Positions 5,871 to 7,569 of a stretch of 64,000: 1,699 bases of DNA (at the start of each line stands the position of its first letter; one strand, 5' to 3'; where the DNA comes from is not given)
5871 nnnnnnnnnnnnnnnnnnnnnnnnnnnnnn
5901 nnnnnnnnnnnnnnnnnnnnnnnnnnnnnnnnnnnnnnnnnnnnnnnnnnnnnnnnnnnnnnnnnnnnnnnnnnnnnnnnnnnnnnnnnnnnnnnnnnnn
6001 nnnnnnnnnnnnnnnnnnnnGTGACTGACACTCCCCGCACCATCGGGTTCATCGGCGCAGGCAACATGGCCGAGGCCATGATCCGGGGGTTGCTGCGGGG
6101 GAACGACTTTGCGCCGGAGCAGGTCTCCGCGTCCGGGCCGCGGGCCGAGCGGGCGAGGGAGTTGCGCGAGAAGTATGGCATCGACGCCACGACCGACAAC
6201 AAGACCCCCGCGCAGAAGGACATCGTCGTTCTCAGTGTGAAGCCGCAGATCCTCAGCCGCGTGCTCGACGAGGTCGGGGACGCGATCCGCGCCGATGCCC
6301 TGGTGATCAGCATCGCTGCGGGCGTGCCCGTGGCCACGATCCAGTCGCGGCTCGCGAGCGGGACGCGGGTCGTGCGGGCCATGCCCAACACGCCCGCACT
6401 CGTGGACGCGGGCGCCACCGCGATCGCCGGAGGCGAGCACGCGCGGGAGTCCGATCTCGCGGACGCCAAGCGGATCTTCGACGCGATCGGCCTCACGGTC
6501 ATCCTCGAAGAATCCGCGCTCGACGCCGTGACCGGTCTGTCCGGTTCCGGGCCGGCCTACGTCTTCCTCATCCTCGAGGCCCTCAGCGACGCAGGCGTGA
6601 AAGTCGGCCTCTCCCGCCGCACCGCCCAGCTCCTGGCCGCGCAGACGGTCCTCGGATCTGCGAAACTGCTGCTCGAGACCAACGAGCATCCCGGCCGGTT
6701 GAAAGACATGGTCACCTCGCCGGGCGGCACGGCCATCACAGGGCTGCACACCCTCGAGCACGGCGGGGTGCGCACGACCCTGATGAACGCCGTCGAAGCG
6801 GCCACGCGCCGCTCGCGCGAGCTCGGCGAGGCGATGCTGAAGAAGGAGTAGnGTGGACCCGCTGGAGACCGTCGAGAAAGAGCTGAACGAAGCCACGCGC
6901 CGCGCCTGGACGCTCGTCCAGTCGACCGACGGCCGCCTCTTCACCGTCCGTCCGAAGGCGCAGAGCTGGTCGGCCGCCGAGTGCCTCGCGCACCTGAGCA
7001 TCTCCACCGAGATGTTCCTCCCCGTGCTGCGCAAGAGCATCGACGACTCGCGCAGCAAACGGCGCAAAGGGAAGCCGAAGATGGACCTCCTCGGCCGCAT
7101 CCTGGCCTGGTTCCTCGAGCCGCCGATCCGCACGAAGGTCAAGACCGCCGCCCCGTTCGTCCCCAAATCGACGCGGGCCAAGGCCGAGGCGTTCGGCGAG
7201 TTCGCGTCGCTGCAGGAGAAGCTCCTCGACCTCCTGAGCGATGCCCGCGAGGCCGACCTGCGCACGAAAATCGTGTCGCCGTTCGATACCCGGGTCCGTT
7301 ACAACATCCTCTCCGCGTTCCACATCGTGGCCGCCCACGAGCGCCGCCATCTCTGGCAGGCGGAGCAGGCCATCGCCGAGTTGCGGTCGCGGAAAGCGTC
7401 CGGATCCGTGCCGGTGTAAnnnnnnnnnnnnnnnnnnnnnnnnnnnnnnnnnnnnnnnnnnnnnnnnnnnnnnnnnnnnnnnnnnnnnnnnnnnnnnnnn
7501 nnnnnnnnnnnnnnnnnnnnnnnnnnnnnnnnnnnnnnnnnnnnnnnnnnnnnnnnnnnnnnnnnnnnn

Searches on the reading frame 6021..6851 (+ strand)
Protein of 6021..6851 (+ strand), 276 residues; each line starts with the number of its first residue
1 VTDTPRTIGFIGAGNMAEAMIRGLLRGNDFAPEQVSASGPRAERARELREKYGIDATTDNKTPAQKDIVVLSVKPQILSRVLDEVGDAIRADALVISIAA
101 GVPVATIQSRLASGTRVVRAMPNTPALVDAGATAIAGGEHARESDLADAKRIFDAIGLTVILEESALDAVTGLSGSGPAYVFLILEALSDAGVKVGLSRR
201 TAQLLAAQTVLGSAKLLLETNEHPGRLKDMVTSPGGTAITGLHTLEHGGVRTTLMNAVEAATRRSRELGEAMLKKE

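Call 46: search_protein_families(library=pfam, proteins=[window:6021-6851:+], max_evalue=0.00001)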
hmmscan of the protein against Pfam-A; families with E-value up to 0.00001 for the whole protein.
window:6021-6851:+ (276 aa): 2 families
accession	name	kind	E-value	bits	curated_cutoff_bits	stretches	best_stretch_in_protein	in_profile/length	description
PF14748.11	P5CR_dimer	-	3.9e-42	143.2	25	1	164-268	1-105/105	Pyrroline-5-carboxylate reductase dimerisation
PF03807.23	F420_oxidored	-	1.7e-22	80.3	21.6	1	7-101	1-94/94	NADP oxidoreductase coenzyme F420-dependent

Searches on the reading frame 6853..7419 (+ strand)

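Call 46: search_protein_families(library=pfam, proteins=[window:6853-7419:+], max_evalue=0.00001)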
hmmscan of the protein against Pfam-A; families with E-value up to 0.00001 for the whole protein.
window:6853-7419:+ (188 aa): 1 family
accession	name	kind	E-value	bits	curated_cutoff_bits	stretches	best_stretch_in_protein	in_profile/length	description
PF12867.12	DinB_2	-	5e-17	63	24.8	1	11-170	2-128/128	DinB superfamily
